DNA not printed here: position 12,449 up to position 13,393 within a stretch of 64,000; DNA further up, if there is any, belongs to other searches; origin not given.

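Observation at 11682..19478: metFV joined in one operon to a NuoE + NuoF::GltD (Stn/Nfn-like) module and an FdhA/NuoG-like subunit: candidate undescribed type of methylene-THF reductase complex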

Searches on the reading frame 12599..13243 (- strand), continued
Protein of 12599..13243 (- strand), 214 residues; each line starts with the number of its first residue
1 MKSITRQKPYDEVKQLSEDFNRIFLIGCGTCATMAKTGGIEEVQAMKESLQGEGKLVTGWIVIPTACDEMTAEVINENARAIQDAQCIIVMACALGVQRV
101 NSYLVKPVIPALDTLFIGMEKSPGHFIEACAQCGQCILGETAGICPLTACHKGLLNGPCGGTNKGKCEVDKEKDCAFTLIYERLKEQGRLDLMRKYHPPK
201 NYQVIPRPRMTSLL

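Call 78: find_encoding_contigs(protein=P0248, flank=8000, max_places=3)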
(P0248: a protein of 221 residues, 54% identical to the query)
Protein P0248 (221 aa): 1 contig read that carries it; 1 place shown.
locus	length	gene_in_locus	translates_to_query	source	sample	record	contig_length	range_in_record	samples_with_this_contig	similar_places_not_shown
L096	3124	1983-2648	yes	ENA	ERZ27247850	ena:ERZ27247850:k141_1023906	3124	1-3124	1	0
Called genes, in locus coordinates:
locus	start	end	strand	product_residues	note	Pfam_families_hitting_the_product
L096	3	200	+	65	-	?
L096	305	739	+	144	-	PF01257:2Fe-2S_thioredx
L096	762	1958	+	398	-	PF01512:Complex1_51K, PF10531:SLBB (weak), PF10589:NADH_4Fe-4S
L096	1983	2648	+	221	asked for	PF12225:DUF5981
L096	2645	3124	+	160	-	?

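Call 79: find_encoding_contigs(protein=P0252, flank=9000, max_places=2)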
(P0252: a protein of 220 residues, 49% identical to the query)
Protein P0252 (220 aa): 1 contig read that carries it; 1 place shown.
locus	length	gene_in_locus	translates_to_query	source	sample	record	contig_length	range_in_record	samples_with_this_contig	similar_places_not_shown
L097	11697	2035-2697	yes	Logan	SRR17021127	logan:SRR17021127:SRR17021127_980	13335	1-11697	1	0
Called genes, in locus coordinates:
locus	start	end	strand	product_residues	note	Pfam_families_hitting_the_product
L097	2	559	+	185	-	?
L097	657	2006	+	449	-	PF04060:FeS, PF03599:CdhD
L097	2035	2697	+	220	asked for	PF12225:DUF5981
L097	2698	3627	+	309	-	PF02219:MTHFR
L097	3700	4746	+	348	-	-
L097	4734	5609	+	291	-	PF04055:Radical_SAM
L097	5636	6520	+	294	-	PF00809:Pterin_bind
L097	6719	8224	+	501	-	PF00501:AMP-binding, PF13193:AMP-binding_C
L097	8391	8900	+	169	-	PF01899:MNHE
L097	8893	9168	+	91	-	PF04066:MrpF_PhaF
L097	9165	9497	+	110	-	PF03334:PhaG_MnhG_YufB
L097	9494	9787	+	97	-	PF13244:MbhD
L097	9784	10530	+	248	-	PF04039:MnhB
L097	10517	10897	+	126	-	PF00420:Oxidored_q2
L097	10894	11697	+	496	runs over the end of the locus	PF10125:NADHdeh_related, PF00361:Proton_antipo_M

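Call 80: find_encoding_contigs(protein=P0253, flank=9000, max_places=2)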
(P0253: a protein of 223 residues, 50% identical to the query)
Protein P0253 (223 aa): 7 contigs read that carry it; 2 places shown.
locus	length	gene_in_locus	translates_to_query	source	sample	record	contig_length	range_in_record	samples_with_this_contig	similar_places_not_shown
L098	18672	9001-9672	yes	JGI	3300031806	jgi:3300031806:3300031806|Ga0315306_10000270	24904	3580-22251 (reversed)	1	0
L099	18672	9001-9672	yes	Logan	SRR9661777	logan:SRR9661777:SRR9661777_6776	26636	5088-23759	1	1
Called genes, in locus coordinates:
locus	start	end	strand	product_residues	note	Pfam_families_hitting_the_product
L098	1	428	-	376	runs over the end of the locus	PF00149:Metallophos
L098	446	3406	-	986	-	PF00580:UvrD-helicase, PF13245:AAA_19, PF13604:AAA_30 (faint), PF01443:Viral_helicase1 (faint), PF13361:UvrD_C, PF13538:UvrD_C_2 (weak), PF12705:PDDEXK_1, PF01930:Cas_Cas4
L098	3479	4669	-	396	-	PF07690:MFS_1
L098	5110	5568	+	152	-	-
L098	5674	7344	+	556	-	PF01268:FTHFS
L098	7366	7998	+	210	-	PF04961:FTCD_C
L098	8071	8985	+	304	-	PF00763:THF_DHG_CYH, PF02882:THF_DHG_CYH_C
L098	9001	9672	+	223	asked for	PF12225:DUF5981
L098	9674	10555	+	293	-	PF02219:MTHFR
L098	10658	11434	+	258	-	PF00142:Fer4_NifH (faint), PF01656:CbiA, PF02374:ArsA_ATPase (weak), PF10609:ParA (faint), PF13614:AAA_31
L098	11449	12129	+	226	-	PF13247:Fer4_11, PF12838:Fer4_7 (weak), PF12838:Fer4_7, PF13237:Fer4_10, PF00037:Fer4, PF13187:Fer4_9, PF14697:Fer4_21, PF00037:Fer4, +9 more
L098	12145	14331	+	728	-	PF18537:CODH_A_N, PF03598:CdhC, PF19436:ACS_CODH_B_C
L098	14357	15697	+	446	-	PF04060:FeS, PF03599:CdhD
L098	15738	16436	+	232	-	PF02511:Thy1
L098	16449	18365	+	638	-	PF00111:Fer2, PF17650:RACo_linker, PF17651:Raco_middle, PF14574:RACo_C_ter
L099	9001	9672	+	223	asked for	PF12225:DUF5981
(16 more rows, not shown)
